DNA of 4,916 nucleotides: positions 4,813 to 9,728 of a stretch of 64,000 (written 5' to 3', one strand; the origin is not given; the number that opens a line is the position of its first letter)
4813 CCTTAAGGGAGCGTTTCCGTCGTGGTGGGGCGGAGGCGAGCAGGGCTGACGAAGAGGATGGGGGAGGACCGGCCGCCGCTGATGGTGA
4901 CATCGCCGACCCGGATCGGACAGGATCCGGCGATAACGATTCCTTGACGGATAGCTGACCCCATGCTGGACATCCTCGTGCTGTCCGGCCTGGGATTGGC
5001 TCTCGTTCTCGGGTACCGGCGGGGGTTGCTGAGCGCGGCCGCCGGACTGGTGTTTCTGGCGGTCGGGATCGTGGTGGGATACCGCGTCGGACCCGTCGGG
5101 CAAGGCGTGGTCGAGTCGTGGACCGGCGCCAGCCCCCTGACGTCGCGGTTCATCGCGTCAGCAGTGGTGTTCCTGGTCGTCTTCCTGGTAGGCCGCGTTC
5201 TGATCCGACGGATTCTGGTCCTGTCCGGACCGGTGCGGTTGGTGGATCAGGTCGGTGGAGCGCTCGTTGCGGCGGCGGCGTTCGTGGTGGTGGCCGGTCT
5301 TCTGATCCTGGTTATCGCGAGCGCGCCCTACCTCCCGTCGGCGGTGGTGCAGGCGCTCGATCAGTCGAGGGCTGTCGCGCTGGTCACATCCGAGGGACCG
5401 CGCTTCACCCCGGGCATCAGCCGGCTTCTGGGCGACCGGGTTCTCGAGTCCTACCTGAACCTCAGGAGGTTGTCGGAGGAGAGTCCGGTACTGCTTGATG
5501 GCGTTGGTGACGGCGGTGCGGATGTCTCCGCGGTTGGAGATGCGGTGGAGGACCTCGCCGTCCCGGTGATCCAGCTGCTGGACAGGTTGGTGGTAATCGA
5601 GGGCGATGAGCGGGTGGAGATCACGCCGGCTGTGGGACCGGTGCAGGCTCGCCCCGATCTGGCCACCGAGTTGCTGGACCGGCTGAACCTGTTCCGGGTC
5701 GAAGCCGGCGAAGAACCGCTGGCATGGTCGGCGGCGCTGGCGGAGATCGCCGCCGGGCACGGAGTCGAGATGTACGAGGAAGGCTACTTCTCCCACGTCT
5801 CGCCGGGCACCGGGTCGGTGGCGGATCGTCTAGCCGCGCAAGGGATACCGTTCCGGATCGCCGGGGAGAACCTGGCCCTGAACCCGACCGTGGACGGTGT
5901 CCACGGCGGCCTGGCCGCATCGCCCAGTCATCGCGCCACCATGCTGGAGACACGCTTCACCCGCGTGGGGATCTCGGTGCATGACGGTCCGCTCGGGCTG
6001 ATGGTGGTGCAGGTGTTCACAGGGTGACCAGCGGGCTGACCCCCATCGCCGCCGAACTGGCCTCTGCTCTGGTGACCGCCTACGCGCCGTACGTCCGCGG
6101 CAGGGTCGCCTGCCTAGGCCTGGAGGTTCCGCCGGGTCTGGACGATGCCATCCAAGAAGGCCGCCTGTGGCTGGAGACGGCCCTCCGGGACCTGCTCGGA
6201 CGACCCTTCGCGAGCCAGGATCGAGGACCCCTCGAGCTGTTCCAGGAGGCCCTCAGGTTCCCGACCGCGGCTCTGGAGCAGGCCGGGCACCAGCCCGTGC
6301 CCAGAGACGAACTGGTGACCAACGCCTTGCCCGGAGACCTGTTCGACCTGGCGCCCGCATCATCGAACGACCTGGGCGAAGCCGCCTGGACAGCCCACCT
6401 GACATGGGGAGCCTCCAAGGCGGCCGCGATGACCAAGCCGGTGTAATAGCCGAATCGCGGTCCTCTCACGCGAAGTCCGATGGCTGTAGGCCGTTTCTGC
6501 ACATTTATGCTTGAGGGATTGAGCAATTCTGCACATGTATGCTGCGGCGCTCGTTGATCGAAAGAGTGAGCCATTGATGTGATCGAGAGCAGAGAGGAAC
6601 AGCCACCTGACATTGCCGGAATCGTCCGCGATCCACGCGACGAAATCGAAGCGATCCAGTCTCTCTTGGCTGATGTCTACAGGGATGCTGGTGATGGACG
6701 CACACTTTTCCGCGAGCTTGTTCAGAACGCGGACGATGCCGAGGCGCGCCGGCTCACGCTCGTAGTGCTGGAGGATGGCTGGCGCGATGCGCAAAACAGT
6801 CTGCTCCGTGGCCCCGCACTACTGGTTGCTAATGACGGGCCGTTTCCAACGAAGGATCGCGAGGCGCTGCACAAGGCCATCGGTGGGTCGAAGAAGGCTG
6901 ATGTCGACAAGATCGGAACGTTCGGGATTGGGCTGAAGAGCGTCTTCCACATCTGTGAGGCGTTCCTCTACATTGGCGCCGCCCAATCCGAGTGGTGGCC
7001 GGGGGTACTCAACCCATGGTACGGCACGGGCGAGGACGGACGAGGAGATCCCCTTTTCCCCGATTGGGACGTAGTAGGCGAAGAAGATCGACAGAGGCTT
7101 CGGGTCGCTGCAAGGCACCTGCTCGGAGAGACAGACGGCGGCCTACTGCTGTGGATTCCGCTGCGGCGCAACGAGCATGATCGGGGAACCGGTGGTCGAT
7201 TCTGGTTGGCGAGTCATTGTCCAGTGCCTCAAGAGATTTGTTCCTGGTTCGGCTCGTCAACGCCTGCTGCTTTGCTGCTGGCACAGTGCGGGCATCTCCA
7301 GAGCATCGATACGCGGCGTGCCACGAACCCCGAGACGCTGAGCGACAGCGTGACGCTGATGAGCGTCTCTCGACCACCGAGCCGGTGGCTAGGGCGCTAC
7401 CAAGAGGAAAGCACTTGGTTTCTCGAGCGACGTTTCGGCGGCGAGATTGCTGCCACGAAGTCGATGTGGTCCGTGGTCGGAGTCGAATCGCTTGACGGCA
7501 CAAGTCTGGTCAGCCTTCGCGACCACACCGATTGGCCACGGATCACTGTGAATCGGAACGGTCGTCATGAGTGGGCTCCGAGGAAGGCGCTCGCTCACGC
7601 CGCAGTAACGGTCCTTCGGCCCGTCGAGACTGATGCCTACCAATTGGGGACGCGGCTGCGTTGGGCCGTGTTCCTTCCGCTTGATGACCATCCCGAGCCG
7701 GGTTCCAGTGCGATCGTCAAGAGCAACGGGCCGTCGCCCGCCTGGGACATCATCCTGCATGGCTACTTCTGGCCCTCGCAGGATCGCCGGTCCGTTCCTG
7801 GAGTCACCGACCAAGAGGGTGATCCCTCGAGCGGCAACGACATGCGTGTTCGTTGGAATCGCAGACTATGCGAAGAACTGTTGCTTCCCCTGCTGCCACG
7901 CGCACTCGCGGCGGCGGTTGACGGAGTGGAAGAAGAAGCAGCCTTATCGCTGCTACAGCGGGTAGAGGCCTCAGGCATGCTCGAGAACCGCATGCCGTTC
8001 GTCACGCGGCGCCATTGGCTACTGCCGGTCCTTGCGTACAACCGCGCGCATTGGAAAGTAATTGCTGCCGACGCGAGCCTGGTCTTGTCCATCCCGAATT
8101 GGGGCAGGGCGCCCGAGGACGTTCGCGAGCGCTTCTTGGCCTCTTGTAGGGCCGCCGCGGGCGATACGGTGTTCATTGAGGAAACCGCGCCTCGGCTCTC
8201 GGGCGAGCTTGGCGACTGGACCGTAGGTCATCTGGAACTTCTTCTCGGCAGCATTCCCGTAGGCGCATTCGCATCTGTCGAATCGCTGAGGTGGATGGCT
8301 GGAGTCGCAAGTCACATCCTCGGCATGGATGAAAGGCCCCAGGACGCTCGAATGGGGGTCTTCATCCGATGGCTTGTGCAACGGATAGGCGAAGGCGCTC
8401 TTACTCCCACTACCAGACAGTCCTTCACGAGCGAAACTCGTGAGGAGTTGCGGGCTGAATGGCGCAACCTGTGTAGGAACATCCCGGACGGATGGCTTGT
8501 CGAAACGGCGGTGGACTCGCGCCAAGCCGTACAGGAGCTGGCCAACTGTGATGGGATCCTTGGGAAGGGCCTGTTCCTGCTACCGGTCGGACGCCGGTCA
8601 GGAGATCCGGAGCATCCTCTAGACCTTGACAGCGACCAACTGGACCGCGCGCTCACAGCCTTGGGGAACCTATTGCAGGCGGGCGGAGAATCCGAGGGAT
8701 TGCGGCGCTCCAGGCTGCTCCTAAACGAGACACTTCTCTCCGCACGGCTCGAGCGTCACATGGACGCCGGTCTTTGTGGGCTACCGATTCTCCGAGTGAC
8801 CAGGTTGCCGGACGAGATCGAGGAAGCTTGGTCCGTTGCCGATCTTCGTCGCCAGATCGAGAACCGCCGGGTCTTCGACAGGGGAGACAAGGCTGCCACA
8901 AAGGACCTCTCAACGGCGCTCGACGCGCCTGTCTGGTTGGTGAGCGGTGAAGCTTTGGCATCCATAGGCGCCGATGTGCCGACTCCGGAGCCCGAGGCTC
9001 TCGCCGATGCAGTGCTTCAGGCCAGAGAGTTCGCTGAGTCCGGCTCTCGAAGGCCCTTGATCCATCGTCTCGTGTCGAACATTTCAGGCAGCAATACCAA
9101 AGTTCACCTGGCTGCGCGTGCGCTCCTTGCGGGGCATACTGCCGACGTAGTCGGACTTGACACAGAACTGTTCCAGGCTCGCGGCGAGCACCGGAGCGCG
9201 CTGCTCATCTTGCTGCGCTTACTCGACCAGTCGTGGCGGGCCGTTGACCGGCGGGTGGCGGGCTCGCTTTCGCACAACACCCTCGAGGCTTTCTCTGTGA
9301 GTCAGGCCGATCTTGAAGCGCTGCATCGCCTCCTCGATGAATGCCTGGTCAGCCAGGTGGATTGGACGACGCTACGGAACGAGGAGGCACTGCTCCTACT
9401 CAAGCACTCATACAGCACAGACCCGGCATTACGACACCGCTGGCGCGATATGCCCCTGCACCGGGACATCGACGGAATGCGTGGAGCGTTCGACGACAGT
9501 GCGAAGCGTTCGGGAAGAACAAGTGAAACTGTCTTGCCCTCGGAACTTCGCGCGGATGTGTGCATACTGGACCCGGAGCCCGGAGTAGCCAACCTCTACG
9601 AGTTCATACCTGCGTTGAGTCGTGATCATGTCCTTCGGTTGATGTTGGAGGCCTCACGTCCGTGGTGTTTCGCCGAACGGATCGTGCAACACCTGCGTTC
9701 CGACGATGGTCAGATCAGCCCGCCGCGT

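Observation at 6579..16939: Candidate undescribed conflict/defence module: giant double sacsin-type GHKL ATPase + micro-ORF + RapA-like SNF2 ATPase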

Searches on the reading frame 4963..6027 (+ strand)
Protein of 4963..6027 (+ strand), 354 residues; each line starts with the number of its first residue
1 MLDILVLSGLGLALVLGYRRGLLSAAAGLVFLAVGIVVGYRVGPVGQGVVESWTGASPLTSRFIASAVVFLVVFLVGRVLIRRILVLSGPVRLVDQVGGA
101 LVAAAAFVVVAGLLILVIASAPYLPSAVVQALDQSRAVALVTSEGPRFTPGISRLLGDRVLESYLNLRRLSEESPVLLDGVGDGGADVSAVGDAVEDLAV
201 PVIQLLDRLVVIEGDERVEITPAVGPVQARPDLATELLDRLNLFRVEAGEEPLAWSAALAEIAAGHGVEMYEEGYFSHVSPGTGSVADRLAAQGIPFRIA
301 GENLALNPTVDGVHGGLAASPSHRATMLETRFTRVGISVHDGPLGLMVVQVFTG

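Call 7: search_protein_families(library=pfam, proteins=[window:4963-6027:+], max_evalue=0.01)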
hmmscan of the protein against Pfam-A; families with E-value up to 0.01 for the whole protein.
window:4963-6027:+ (354 aa): 2 families
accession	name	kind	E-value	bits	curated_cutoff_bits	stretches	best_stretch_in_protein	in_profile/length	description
PF02674.22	Colicin_V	-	7.9e-13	49.1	29.3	1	2-143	1-141/144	Colicin V production protein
PF00188.32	CAP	-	4.9e-10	40.7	21.1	1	238-352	1-117/117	Cysteine-rich secretory protein family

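Call 98: find_related_loci(query=window:4963-6024:+, collection=metagenome_contigs, flank=10000)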
Query window:4963-6024:+ (354 aa) in metagenome_contigs; peptide patterns used: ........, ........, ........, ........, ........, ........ (x = any residue, [..] = any of these).
600 stretches matched a pattern (row limit reached: there are more); 11 encode a relative of the query (tblastn E <= 1e-3); 11 distinct loci.
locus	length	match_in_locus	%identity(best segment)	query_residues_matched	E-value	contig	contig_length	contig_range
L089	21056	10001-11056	81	1-354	3e-154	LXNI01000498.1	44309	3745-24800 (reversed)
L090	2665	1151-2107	46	1-354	2e-87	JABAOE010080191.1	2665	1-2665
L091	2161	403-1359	46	1-354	8e-89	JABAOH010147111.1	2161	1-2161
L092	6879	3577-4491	39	17-353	2e-54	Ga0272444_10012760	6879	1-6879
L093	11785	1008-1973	35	1-354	7e-46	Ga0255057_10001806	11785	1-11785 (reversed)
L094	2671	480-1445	38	1-354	2e-45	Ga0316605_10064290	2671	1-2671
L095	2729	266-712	57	207-354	6e-40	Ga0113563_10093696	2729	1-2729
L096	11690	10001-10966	33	1-354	1e-39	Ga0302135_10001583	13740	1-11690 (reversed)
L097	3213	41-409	55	232-354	5e-35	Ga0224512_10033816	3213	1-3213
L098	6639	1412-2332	34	17-354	1e-34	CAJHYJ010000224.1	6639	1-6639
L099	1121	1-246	72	273-354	8e-34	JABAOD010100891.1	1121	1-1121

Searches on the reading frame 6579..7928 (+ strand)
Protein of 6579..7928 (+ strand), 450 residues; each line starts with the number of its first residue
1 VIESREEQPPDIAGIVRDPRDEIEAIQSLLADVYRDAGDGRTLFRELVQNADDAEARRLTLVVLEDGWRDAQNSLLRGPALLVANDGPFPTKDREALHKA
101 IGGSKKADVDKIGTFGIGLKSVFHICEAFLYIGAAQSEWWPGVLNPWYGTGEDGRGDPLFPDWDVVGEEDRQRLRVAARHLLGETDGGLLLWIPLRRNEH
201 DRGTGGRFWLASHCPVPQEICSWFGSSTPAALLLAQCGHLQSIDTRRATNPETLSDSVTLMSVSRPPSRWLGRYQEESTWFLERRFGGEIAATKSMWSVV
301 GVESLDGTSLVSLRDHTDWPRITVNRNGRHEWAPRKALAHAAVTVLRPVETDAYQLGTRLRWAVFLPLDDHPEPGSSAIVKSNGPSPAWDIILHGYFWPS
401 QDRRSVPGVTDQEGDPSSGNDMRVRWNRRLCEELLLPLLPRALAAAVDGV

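Call 37: search_protein_families(library=pfam, proteins=[window:6579-7928:+], max_evalue=5)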
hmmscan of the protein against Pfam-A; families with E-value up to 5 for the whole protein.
window:6579-7928:+ (450 aa): 1 family
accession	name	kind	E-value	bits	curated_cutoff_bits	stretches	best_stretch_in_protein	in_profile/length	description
PF25794.1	SACS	-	1.8e-18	67.7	32.8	1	38-127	16-114/247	Sacsin domain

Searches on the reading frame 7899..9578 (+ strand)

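Call 37: search_protein_families(library=pfam, proteins=[window:7899-9578:+], max_evalue=5)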
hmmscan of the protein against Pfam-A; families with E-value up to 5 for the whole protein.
window:7899-9578:+ (560 aa): 1 family
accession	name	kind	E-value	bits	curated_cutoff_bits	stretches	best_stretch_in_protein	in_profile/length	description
PF12705.13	PDDEXK_1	-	0.12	12.7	22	1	447-523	30-118/247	PD-(D/E)XK nuclease superfamily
